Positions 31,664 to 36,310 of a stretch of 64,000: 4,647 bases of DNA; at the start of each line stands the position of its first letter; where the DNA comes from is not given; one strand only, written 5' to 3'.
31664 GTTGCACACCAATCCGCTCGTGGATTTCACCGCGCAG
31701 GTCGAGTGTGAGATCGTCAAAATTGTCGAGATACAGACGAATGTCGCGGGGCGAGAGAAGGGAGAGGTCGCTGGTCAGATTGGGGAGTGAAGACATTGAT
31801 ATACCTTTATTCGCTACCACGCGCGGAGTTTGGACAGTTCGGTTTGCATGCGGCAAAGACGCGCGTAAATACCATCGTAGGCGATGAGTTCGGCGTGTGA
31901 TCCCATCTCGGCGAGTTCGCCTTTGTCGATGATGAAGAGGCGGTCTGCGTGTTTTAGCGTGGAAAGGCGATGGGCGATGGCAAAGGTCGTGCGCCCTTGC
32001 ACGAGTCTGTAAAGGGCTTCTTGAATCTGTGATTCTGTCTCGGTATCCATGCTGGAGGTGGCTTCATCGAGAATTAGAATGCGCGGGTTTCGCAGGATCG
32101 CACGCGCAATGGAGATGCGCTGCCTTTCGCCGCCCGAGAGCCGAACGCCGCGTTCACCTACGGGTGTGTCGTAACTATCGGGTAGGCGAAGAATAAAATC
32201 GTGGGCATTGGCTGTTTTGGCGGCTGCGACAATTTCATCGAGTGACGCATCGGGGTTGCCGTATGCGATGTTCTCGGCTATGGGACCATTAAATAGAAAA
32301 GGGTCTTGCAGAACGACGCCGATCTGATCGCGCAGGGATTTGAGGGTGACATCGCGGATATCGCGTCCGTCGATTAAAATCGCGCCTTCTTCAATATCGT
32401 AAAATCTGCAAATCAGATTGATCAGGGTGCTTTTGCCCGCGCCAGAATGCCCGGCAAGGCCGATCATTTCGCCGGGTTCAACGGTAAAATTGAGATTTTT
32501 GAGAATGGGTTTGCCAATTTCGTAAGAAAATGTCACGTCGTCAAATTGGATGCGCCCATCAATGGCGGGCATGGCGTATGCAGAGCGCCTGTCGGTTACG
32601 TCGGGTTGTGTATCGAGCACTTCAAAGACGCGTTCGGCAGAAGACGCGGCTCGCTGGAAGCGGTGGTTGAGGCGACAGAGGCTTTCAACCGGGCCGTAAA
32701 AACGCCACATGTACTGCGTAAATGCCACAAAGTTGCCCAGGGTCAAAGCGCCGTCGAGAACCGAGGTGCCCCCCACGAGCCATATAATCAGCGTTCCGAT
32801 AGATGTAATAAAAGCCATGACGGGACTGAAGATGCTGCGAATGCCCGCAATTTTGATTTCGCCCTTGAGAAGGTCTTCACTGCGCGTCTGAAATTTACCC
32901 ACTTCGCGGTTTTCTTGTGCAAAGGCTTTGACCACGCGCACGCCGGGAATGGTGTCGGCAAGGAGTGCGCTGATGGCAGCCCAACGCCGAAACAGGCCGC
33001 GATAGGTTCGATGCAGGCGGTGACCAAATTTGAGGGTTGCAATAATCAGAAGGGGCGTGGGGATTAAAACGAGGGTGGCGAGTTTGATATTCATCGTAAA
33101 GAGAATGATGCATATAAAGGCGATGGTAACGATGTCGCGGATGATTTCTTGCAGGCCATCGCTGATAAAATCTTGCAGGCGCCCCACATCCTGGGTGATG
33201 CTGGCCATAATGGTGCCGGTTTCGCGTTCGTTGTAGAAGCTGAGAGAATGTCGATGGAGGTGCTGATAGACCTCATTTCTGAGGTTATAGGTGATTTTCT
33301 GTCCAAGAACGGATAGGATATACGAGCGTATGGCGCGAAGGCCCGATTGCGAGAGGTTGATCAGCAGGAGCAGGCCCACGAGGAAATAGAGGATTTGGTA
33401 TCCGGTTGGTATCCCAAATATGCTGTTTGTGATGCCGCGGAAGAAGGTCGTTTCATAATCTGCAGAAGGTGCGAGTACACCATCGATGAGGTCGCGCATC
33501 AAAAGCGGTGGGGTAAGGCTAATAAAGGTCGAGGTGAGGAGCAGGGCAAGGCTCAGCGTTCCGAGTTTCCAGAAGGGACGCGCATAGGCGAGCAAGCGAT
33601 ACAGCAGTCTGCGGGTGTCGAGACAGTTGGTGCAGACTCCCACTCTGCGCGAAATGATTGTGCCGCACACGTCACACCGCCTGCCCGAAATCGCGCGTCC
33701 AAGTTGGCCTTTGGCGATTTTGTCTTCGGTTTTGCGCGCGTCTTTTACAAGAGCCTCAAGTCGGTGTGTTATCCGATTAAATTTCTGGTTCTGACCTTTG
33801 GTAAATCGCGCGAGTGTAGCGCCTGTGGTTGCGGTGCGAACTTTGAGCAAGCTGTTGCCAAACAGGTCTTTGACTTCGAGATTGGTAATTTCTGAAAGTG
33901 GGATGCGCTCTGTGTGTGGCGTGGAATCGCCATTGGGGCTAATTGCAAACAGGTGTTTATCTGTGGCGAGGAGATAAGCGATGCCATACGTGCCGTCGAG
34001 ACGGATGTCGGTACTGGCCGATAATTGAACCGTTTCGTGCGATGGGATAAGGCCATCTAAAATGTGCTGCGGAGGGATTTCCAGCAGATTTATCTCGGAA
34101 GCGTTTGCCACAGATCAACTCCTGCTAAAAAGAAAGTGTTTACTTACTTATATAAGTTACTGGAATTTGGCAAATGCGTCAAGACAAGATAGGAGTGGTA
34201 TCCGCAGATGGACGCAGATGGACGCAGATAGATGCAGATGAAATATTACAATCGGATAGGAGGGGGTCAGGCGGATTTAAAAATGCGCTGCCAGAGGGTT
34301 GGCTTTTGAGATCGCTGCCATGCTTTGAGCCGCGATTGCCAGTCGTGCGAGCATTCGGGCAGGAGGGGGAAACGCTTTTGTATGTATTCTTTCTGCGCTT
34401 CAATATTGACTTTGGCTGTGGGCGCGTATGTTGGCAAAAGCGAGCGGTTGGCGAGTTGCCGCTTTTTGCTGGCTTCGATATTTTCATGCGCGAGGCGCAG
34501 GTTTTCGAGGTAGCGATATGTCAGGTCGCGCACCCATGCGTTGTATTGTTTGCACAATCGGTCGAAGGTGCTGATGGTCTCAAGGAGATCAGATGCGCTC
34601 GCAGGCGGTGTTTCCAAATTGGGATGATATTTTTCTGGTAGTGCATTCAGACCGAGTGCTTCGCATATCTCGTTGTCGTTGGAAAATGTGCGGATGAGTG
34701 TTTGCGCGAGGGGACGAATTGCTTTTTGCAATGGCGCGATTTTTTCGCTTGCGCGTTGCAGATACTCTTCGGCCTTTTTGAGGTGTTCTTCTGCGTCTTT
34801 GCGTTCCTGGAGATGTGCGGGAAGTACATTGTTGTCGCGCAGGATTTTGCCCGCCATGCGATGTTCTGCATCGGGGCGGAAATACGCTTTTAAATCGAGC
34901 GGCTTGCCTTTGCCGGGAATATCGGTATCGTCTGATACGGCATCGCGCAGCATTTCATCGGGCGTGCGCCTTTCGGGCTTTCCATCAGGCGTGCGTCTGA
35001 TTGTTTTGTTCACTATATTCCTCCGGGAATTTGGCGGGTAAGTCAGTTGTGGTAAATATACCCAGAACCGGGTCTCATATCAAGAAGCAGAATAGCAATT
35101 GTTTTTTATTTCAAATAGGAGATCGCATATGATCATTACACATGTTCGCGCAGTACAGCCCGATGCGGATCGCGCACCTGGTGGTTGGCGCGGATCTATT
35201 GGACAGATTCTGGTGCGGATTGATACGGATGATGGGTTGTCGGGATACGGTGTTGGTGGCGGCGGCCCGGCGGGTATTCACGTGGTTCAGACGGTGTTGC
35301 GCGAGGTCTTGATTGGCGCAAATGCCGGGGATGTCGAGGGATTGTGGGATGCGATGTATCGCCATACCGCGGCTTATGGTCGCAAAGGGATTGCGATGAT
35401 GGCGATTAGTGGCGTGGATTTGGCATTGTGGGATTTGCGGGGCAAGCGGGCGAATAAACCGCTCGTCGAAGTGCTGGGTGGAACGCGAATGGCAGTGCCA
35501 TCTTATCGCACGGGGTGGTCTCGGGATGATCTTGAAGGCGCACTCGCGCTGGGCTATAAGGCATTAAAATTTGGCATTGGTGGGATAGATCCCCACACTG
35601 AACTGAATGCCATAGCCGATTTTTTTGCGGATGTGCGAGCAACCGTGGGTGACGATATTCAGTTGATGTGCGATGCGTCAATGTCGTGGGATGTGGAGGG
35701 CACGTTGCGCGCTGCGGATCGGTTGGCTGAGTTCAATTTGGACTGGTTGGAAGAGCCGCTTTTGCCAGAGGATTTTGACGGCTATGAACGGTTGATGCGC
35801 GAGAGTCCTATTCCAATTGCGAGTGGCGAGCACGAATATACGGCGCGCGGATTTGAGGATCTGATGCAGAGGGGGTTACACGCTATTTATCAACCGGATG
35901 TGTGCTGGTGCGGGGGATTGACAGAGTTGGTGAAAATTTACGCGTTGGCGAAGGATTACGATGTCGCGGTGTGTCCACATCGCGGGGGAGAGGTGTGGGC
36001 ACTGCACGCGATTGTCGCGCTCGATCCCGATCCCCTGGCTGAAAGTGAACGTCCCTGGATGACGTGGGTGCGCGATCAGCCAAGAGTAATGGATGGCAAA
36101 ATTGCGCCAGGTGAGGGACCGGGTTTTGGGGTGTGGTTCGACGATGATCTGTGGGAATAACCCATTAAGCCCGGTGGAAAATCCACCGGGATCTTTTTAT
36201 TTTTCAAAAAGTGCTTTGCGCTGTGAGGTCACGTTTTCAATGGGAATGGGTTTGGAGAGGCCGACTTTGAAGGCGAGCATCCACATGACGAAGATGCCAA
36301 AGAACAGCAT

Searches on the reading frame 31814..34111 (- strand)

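Call 38: search_protein_families(library=pfam, proteins=[window:31814-34111:-], max_evalue=0.0001)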
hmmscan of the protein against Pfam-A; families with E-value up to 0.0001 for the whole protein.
window:31814-34111:- (765 aa): 2 families
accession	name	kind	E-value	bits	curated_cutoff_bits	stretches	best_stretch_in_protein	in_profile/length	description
PF00664.28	ABC_membrane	-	1.7e-45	156.3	28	1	186-474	3-273/274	ABC transporter transmembrane region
PF00005.33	ABC_tran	-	3.3e-37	128.6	25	1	537-686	1-137/137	ABC transporter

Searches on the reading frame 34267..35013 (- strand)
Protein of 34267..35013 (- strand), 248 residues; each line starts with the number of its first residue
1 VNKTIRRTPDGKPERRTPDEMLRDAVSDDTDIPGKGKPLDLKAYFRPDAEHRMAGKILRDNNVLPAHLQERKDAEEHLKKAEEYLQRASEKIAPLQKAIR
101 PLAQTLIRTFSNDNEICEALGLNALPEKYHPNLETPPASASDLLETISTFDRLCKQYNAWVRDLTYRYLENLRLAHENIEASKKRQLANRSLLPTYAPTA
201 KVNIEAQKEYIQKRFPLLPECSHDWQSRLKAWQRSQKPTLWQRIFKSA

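Call 38: search_protein_families(library=pfam, proteins=[window:34267-35013:-], max_evalue=0.0001)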
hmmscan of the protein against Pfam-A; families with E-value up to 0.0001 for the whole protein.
window:34267-35013:- (248 aa): 1 family
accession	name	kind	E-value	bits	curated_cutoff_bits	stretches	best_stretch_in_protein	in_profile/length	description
PF09350.15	DJC28_CD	-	1.9e-07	31.5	27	1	31-80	17-68/70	DnaJ homologue, subfamily C, member 28, conserved domain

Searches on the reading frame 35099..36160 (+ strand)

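Call 38: search_protein_families(library=pfam, proteins=[window:35099-36160:+], max_evalue=0.0001)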
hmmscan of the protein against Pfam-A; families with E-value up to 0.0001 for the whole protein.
window:35099-36160:+ (353 aa): 2 families
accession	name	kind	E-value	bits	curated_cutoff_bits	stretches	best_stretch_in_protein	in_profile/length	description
PF13378.12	MR_MLE_C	-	9.7e-49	166.5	29.4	1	145-350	6-218/219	Enolase C-terminal domain-like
PF02746.21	MR_MLE_N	-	4.7e-16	59.5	22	1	37-127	29-117/117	Mandelate racemase / muconate lactonizing enzyme, N-terminal domain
